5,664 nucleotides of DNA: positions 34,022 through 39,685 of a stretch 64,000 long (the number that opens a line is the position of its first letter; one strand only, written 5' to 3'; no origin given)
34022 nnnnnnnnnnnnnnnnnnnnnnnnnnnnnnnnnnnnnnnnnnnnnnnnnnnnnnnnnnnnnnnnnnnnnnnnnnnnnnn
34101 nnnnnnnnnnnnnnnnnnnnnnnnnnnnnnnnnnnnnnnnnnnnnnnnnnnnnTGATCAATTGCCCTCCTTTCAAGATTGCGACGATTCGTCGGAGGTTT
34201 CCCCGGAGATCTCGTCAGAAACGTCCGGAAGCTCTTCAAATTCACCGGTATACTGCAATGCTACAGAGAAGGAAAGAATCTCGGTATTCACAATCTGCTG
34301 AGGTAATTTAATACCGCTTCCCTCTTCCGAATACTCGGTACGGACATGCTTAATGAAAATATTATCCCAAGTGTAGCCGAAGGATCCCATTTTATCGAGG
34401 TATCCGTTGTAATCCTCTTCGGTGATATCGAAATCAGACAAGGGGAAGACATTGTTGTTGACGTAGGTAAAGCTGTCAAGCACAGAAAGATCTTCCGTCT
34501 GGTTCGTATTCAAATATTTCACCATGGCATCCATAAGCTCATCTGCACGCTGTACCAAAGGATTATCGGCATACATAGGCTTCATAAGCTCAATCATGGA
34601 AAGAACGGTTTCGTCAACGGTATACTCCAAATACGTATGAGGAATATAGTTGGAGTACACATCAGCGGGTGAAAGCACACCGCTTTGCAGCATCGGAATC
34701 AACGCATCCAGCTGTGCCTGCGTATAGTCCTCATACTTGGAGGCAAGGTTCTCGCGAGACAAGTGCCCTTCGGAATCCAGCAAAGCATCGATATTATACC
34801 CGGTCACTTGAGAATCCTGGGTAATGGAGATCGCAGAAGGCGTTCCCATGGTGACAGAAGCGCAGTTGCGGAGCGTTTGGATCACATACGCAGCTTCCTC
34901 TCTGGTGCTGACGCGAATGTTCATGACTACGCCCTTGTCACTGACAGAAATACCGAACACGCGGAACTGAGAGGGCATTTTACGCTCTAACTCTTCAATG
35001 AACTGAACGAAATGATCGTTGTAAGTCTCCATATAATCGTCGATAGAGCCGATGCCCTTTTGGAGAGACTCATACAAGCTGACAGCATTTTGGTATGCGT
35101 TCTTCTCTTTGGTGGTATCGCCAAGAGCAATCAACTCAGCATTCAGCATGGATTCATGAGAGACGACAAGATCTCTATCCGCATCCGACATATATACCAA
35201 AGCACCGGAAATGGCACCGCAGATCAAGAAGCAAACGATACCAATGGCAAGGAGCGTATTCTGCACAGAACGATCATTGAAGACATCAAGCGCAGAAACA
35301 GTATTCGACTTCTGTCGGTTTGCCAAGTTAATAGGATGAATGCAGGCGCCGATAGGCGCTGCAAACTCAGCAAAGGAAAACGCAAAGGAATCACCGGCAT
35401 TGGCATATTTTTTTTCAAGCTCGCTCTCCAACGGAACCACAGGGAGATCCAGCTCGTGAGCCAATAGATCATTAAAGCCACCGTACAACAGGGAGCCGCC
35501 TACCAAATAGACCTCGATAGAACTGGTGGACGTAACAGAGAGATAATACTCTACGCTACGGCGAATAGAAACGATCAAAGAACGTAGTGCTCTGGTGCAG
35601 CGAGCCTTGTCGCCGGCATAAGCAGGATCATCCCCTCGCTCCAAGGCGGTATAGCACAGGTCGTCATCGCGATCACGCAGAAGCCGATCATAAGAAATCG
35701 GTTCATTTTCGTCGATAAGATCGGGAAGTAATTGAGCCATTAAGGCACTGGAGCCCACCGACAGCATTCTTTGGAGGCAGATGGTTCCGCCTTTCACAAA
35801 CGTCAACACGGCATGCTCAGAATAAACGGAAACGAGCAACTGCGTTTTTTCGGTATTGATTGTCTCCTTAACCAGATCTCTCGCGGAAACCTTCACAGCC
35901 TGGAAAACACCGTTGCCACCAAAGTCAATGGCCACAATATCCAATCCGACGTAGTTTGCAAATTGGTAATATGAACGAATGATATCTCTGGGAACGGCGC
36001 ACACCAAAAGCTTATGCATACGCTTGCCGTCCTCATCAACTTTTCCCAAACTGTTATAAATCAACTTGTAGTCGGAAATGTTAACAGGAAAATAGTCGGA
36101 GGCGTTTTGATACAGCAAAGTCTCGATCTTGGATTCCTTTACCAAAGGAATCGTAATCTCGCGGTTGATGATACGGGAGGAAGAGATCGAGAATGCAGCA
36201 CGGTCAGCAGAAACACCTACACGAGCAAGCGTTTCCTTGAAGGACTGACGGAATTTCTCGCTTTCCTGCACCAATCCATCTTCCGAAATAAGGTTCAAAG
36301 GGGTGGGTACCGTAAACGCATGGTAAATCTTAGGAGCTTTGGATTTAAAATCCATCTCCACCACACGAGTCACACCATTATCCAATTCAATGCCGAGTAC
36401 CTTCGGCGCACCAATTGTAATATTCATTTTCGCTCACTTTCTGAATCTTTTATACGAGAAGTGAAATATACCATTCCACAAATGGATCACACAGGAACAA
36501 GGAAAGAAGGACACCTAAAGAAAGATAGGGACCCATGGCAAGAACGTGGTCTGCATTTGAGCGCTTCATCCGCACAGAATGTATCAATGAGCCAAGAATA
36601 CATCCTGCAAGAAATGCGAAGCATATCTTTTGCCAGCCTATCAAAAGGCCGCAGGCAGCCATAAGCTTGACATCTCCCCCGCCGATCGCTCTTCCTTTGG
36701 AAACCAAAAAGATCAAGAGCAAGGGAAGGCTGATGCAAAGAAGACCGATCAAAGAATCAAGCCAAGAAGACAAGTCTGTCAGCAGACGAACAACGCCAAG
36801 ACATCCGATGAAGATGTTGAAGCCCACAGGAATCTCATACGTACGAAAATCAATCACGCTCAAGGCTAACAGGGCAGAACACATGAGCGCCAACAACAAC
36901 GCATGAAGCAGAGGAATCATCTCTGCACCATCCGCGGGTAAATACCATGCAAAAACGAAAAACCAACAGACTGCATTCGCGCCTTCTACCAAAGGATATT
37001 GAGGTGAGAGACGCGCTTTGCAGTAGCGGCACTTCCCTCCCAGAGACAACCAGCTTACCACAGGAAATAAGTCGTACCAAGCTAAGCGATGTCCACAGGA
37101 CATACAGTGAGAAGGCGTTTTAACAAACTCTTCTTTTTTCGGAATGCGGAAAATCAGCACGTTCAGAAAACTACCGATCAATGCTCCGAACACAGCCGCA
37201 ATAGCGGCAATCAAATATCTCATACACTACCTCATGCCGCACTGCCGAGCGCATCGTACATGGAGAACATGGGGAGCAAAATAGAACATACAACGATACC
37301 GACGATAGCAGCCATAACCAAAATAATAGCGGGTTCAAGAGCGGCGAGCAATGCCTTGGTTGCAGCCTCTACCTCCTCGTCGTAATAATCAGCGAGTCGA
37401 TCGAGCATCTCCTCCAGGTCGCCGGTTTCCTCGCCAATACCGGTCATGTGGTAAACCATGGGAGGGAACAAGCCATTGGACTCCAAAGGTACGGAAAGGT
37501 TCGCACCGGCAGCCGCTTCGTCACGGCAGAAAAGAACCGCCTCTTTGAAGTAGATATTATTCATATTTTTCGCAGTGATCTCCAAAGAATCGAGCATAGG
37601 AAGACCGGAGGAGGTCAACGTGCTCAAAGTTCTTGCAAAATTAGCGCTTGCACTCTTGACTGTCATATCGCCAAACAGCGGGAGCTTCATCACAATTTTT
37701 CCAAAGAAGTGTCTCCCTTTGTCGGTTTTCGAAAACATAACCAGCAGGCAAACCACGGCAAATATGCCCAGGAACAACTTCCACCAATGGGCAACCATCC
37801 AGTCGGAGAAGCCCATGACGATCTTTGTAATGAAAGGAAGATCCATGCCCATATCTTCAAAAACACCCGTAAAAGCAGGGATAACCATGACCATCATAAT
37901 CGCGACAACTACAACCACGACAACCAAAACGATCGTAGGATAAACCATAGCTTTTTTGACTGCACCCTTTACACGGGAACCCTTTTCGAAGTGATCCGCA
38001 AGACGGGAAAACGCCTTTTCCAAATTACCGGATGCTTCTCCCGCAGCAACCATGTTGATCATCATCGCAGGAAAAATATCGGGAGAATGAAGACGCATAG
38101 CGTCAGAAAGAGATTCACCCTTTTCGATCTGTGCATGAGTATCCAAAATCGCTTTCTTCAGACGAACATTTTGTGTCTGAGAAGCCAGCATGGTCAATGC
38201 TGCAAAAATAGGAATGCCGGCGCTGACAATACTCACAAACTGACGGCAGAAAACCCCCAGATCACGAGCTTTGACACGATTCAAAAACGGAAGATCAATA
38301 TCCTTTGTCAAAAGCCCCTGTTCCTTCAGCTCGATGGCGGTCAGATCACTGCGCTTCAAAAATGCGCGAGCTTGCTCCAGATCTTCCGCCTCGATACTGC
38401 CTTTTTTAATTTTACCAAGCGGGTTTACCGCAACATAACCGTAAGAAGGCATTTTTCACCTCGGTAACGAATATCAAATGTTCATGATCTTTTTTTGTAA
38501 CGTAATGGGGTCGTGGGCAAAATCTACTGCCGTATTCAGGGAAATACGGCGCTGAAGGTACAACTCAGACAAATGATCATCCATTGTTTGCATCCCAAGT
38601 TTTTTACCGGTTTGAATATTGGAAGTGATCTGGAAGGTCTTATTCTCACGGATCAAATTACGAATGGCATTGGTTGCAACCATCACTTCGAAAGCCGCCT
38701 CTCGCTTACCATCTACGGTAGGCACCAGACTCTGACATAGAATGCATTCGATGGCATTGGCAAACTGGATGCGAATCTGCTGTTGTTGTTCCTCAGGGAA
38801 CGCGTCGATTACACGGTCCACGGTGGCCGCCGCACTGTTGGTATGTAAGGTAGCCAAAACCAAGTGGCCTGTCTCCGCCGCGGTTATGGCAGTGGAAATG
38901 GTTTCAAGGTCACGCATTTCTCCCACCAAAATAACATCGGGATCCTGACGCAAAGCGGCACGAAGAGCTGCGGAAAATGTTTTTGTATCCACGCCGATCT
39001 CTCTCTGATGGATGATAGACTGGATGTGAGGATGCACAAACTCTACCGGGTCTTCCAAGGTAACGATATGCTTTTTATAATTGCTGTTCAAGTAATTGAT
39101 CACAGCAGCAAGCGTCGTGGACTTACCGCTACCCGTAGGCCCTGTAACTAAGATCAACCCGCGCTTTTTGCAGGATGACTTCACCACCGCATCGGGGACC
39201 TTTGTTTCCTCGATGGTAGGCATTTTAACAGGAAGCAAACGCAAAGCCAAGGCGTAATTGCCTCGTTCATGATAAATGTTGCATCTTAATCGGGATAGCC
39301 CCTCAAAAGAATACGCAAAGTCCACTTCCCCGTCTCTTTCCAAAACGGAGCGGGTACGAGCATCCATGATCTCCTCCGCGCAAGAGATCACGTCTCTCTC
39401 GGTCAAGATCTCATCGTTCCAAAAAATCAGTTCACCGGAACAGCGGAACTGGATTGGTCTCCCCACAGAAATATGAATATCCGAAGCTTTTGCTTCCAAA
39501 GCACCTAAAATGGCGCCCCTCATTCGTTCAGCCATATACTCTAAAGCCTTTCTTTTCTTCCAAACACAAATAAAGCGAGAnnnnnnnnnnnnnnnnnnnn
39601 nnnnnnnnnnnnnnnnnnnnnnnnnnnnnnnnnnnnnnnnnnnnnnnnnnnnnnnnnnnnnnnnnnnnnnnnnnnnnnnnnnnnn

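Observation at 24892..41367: Fifteen-gene single-strand string joining a complete type IV pilus machine to cohesin-like surface proteins, a LytTR two-component system and a BY-kinase pair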

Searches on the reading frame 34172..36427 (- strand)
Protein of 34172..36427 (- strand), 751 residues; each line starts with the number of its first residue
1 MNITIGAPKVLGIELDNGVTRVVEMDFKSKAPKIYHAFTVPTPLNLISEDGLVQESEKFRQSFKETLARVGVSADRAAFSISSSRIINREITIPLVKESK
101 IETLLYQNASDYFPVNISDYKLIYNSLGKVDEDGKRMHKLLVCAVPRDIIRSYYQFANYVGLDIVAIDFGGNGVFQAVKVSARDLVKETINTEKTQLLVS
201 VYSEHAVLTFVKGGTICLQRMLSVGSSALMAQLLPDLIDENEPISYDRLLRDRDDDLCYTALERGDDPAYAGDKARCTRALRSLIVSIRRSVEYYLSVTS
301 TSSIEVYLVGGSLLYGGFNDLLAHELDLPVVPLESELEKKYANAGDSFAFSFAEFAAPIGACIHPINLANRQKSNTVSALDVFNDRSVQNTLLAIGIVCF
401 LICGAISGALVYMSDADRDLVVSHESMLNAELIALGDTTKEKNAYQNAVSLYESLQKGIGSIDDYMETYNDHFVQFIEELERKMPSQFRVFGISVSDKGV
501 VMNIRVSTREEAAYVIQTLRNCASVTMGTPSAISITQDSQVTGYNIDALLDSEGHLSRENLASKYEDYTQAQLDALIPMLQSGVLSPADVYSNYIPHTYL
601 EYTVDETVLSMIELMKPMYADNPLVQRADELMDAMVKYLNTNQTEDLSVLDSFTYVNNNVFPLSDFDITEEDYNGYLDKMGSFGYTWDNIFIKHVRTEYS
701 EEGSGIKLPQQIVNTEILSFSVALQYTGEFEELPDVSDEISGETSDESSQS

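Call 3: search_protein_families(library=pfam, proteins=[window:34172-36427:-], max_evalue=0.01)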
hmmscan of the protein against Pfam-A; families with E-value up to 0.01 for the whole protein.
window:34172-36427:- (751 aa): 1 family
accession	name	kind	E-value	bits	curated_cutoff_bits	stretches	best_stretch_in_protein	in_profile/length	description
PF11104.14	PilM_2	-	3e-13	49.8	27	1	13-229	2-215/340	Type IV pilus assembly protein PilM;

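Call 33: search_protein_families(library=ncbifam, proteins=[window:34172-36427:-], max_evalue=0.01)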
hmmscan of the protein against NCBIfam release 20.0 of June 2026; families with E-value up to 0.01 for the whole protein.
window:34172-36427:- (751 aa): 2 families
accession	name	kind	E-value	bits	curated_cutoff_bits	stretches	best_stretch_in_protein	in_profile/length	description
TIGR01175.1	pilM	subfamily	6.9e-25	87.8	133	1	10-332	5-312/348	type IV pilus assembly protein PilM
NF045709.1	Amuc_1101_fam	equivalog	0.00084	18.3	650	1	62-330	57-312/608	Amuc_1101 family PilM-like pilus complex protein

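Call 50: search_solved_structures(query=window:34172-36427:-, max_evalue=1)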
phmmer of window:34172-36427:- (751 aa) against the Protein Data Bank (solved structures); distinct sequences matched with E-value up to 1: 3.
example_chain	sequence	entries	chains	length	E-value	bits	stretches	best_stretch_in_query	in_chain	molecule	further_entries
3jc8_Ma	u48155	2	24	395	7.2e-08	34.6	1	10-330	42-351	Type IV pilus biogenesis protein PilM | PilM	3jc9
2ych_A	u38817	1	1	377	1e-07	34.1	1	9-333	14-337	COMPETENCE PROTEIN PILM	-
2cob_A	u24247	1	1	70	0.51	12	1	563-608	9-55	LCoR protein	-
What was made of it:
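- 34172..36427 (-): pilM fused to a membrane-spanning, PilN-position extracellular region (751 aa). Solved PilM structures 3jc8_M and 2ych match (call 50).
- On Type IVa pilus system (monoderm type): PilM: Pfam, TIGR01175 and PDB 3jc8_M / 2ych (calls 3, 33, 50).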

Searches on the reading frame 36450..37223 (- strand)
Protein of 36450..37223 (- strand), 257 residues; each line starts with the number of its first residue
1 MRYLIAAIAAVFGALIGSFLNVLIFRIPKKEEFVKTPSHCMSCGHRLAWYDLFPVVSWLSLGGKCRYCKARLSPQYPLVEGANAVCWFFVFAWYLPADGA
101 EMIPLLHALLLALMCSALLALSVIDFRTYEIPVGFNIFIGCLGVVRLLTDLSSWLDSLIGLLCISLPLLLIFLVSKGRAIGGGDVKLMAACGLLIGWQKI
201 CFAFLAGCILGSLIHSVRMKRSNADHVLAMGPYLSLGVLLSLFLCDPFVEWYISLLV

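Call 3: search_protein_families(library=pfam, proteins=[window:36450-37223:-], max_evalue=0.01)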
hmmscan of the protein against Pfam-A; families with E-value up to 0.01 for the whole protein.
window:36450-37223:- (257 aa): 2 families
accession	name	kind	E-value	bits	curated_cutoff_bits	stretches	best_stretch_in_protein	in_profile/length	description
PF06750.18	A24_N_bact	-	1.9e-32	111.6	23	1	11-92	1-82/84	Bacterial Peptidase A24 N-terminal domain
PF01478.23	Peptidase_A24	-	1.4e-17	64.4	26.5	1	113-214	2-102/104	Type IV leader peptidase family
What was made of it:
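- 36450..37223 (-): pilD, prepilin peptidase (257 aa). A24_N_bact plus Peptidase_A24 (call 3).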

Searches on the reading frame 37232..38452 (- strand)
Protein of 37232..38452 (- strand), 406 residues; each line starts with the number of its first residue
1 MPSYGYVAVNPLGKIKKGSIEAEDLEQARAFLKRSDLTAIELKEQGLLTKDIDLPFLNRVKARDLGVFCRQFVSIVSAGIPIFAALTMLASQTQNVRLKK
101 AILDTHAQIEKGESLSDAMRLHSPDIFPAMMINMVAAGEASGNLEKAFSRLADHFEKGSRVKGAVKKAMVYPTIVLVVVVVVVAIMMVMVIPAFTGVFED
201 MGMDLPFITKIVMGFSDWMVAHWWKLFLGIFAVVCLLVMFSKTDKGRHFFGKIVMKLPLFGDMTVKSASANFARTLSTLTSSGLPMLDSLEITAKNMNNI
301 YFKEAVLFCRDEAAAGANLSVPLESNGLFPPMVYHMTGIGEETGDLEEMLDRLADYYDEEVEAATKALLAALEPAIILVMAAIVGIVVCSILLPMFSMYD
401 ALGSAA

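Call 3: search_protein_families(library=pfam, proteins=[window:37232-38452:-], max_evalue=0.01)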
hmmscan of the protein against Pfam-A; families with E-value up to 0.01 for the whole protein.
window:37232-38452:- (406 aa): 2 families
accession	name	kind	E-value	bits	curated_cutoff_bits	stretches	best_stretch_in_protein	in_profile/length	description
PF00482.28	T2SSF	-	3.8e-66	221.2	25.2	2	68-192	1-125/125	Type II secretion system (T2SS), protein F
PF03631.20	Virul_fac_BrkB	-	0.0015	18.7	33.7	1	129-240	79-182/259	Virulence factor BrkB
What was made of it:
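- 37232..38452 (-): pilC, platform protein (406 aa). Two T2SSF repeats, E = 4e-66 (call 3).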

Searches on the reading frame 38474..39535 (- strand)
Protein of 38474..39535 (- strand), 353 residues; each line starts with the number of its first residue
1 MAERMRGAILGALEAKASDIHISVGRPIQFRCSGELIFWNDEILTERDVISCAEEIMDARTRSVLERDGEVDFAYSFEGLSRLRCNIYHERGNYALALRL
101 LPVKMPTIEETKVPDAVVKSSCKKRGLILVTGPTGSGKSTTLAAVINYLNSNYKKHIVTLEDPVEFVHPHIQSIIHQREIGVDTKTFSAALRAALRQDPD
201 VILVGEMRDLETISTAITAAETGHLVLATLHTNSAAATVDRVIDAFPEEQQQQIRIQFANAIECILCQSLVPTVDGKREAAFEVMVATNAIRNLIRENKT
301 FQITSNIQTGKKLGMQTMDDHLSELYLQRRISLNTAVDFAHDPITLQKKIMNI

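Call 3: search_protein_families(library=pfam, proteins=[window:38474-39535:-], max_evalue=0.01)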
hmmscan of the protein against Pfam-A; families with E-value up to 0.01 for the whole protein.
window:38474-39535:- (353 aa): 20 families
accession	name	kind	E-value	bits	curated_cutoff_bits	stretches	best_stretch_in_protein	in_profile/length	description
PF00437.27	T2SSE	-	2.9e-50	171.4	24.9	1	11-326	18-330/370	Type II/IV secretion system protein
PF25199.1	nSTAND_NTPase5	-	3.4e-06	27.4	34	1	114-175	30-91/145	Novel STAND NTPase 5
PF13401.12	AAA_22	-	6.4e-06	26.9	27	1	124-210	4-96/130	AAA domain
PF03266.21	NTPase_1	-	2.2e-05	24.8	23.9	0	128-152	2-26/168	NTPase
PF13191.12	AAA_16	-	2.5e-05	25.3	32.6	1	122-227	20-136/167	AAA ATPase domain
PF06414.18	Zeta_toxin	-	2.8e-05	24.1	22.3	1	121-193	13-85/199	Zeta toxin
PF13555.12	AAA_29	-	4.2e-05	23.7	27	1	122-153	19-50/61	P-loop containing region of AAA domain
PF12775.13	AAA_7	-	4.2e-05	23.6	25.8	1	106-161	15-70/181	P-loop containing dynein motor region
PF13476.12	AAA_23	-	6.6e-05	24.1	27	1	125-145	19-39/201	AAA domain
PF00004.35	AAA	-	6.9e-05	23.7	21.2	1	128-214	1-73/131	ATPase family associated with various cellular activities (AAA)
PF13604.12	AAA_30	-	9.4e-05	22.7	27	1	119-154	11-46/191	AAA domain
PF20720.3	nSTAND3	-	0.00023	21.3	27.2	1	120-165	12-56/155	Novel STAND NTPase 3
PF24883.2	NPHP3_N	-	0.00037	21.2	24.8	1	122-258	19-145/164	Nephrocystin 3, N-terminal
PF04851.21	ResIII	-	0.00075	19.9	22.5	1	120-162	18-61/164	Type III restriction enzyme, res subunit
PF13086.12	AAA_11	-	0.0015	18.8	27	1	118-152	10-44/257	AAA domain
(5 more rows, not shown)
